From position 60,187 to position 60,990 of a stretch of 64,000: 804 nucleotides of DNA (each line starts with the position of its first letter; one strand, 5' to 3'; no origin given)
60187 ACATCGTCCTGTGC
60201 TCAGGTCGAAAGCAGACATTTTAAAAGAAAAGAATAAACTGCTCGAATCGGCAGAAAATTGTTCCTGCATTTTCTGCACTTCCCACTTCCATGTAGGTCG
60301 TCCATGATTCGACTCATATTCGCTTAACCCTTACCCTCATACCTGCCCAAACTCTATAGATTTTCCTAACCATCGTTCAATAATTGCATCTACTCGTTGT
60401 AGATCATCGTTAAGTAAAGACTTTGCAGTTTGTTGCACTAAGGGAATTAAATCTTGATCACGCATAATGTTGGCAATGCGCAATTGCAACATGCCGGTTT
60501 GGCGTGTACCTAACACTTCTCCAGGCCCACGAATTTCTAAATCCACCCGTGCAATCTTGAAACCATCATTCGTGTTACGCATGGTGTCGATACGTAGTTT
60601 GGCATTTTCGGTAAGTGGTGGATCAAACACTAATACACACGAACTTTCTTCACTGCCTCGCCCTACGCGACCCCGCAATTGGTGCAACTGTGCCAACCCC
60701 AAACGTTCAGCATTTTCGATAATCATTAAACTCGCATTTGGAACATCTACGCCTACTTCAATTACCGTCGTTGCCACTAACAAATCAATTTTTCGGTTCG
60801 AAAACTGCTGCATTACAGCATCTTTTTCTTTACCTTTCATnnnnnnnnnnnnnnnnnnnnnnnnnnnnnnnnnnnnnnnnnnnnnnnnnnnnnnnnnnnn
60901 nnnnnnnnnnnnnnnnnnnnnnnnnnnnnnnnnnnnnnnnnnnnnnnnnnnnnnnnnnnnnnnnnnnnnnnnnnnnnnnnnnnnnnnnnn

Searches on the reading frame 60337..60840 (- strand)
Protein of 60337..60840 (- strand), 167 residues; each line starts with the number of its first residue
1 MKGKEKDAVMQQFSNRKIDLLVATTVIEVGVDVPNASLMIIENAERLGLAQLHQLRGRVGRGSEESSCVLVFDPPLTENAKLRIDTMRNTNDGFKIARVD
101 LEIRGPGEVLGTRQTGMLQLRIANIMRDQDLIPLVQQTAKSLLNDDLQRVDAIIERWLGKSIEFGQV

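Call 16: find_related_loci(query=window:60337-60840:-, collection=genome_contigs, flank=10000)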
Query window:60337-60840:- (167 aa) in genome_contigs; peptide patterns used: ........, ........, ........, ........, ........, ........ (x = any residue, [..] = any of these).
600 stretches matched a pattern (row limit reached: there are more); 587 encode a relative of the query (tblastn E <= 1e-3); the best 80 are kept; 80 distinct loci.
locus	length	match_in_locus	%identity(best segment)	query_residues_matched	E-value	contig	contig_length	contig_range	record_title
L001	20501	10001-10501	89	1-167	1e-98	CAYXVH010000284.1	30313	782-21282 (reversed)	MAG TPA_asm: uncultured Thiotrichales bacterium isolate binchicken_co231_196 genome assembly, contig: k141_4980328, whol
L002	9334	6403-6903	87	1-167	1e-96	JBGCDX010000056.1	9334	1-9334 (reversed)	MAG: Gammaproteobacteria bacterium isolate SGMAG-62 contig56, whole genome shotgun sequence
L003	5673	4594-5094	84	1-167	1e-89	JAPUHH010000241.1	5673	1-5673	MAG: Gammaproteobacteria bacterium isolate KW1-S05_58 KW1-S05_58_cg241, whole genome shotgun sequence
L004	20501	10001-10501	81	1-167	3e-89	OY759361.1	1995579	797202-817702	MAG: Gammaproteobacteria bacterium isolate 04bf8a70-9503-43c2-bc76-39e540d8a97c genome assembly, chromosome: 1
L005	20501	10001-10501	81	1-167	5e-89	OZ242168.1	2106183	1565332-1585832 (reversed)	MAG: Gammaproteobacteria bacterium isolate b8ff562c-44dd-40bc-8c1c-884215fd9d6e genome assembly, chromosome: 1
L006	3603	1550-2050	66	1-167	1e-75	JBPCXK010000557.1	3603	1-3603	MAG: Gammaproteobacteria bacterium isolate MAG_seacave_114 S1Ck127_2709508, whole genome shotgun sequence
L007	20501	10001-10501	80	1-167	4e-87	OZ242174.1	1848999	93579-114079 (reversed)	MAG: Gammaproteobacteria bacterium isolate e81882f9-224b-47fe-8761-2b228011601b genome assembly, chromosome: 1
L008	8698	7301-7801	68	1-167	5e-74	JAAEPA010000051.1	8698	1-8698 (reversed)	MAG: Gammaproteobacteria bacterium isolate Cca_21 CcaG_CONTIG200874, whole genome shotgun sequence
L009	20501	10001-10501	66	1-167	1e-73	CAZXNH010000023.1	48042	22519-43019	MAG TPA_asm: uncultured Ectothiorhodospiraceae bacterium isolate binchicken_co405_66 genome assembly, contig: NODE_1007_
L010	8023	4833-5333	67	1-167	2e-73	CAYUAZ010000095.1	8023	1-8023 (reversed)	MAG TPA_asm: uncultured Gammaproteobacteria bacterium isolate SRP302447_co1_433 genome assembly, contig: NODE_24272_leng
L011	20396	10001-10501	66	1-167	2e-73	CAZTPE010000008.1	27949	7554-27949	MAG TPA_asm: uncultured Ectothiorhodospiraceae bacterium isolate SRP128015_co1_67 genome assembly, contig: NODE_1989_len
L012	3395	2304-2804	66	1-167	4e-73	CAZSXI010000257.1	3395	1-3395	MAG TPA_asm: uncultured Cocleimonas sp. isolate binchicken_co53_98 genome assembly, contig: NODE_22612_length_3395_cov_5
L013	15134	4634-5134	65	1-167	2e-72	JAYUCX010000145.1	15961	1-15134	MAG: Gammaproteobacteria bacterium isolate GFS_7033 GFS_7033_144, whole genome shotgun sequence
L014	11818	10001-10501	68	1-167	9e-72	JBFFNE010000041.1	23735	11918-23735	MAG: Thiohalomonadaceae bacterium isolate Mix_mud18.2022.04.65 k141_322724_length_23735_cov_166.8031, whole genome shotg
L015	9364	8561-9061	65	1-167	3e-71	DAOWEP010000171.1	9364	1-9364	MAG TPA_asm: Gammaproteobacteria bacterium isolate CSMAG_1942 CSMAG_1942_k141_925452_length_9364_cov_13.0618, whole geno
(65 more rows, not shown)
